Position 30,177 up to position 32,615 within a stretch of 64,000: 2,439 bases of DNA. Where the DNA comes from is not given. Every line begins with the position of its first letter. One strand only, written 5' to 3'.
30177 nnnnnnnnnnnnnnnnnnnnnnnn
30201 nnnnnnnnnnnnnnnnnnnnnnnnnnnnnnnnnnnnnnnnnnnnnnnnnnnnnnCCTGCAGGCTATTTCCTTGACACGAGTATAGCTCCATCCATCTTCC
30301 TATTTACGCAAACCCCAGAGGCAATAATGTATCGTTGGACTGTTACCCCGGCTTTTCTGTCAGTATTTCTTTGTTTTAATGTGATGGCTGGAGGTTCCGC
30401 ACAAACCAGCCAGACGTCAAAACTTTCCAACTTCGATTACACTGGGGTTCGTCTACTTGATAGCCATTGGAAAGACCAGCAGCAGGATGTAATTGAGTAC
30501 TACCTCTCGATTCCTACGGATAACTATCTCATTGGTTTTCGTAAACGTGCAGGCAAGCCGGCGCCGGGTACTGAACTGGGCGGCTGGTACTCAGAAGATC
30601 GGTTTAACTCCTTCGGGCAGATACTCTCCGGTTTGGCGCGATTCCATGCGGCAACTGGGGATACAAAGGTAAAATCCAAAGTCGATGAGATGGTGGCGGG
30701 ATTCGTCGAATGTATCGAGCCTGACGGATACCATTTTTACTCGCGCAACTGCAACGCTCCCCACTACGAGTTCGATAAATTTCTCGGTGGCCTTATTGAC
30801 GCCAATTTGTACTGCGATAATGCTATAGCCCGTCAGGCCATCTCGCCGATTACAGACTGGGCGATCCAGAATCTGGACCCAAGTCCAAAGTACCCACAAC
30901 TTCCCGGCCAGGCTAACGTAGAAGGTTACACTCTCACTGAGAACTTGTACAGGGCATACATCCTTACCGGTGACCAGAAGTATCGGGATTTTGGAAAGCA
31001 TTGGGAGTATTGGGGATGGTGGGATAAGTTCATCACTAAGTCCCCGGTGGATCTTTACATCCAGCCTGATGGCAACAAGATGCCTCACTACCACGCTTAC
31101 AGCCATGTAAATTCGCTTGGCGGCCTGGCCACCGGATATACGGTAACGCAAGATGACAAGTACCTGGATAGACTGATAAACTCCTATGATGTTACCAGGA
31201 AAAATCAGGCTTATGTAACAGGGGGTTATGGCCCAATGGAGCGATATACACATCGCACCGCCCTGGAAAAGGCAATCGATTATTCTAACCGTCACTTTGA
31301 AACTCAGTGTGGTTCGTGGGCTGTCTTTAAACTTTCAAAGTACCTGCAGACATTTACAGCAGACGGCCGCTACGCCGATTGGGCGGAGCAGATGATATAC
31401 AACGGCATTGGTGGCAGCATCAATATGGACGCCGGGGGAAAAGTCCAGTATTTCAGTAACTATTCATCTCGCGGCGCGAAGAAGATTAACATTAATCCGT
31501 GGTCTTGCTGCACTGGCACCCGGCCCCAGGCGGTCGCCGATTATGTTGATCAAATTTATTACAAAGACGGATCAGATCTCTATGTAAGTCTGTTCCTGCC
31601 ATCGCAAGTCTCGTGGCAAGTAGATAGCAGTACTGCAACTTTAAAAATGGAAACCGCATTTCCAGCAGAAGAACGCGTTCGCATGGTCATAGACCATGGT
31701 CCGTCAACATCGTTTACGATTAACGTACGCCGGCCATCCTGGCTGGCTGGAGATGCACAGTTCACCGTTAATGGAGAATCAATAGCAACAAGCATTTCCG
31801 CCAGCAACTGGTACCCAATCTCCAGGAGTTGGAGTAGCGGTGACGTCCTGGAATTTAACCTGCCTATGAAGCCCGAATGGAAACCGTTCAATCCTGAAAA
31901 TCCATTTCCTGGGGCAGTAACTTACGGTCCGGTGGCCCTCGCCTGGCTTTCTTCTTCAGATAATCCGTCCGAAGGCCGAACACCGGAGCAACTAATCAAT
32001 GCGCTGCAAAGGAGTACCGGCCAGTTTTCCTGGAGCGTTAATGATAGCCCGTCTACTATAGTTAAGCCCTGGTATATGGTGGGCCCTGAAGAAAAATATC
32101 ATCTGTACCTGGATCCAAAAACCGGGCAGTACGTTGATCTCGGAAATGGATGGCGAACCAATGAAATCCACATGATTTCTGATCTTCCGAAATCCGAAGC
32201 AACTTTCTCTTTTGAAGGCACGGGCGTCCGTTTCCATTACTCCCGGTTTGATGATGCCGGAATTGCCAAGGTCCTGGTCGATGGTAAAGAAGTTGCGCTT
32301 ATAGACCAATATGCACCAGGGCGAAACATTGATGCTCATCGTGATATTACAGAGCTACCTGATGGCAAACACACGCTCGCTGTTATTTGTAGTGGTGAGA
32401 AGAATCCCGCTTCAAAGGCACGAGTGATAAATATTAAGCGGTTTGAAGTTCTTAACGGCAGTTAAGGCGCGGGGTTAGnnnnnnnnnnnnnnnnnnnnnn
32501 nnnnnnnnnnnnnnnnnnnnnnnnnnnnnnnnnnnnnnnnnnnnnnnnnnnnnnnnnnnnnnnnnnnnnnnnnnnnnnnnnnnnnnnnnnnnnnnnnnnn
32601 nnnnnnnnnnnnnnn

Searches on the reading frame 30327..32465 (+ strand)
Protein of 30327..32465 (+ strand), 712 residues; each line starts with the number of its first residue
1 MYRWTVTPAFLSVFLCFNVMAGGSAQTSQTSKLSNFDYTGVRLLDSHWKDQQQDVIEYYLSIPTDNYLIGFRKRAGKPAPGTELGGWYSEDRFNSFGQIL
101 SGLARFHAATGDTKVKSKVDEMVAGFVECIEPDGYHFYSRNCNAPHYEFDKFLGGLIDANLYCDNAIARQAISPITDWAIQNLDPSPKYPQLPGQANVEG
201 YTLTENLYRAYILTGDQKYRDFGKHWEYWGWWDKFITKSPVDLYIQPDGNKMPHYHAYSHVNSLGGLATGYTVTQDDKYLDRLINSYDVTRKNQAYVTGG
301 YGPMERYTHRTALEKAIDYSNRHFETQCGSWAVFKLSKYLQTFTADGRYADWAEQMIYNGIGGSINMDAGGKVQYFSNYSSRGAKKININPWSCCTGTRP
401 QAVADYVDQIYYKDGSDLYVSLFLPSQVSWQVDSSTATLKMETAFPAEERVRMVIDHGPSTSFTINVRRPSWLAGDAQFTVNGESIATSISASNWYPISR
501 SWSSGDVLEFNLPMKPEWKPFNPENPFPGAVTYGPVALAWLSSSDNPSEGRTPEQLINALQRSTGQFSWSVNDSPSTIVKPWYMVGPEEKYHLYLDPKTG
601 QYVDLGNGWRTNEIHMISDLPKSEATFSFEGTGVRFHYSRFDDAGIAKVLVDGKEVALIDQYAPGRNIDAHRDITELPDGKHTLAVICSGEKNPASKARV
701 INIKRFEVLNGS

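Call 13: search_protein_families(library=pfam, proteins=[window:30327-32465:+], max_evalue=0.00001)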
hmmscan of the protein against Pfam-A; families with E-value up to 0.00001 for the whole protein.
window:30327-32465:+ (712 aa): 2 families
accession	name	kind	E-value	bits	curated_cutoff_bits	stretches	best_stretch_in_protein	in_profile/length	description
PF07944.18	Beta-AFase-like_GH127_cat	-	2.8e-42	145.5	24.9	1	41-405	2-373/376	Beta-L-arabinofuranosidase, GH127 catalytic domain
PF20736.2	Glyco_hydro127M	-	9.8e-22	77.3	24.2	1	418-514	2-95/95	Beta-L-arabinofuranosidase, GH127 middle domain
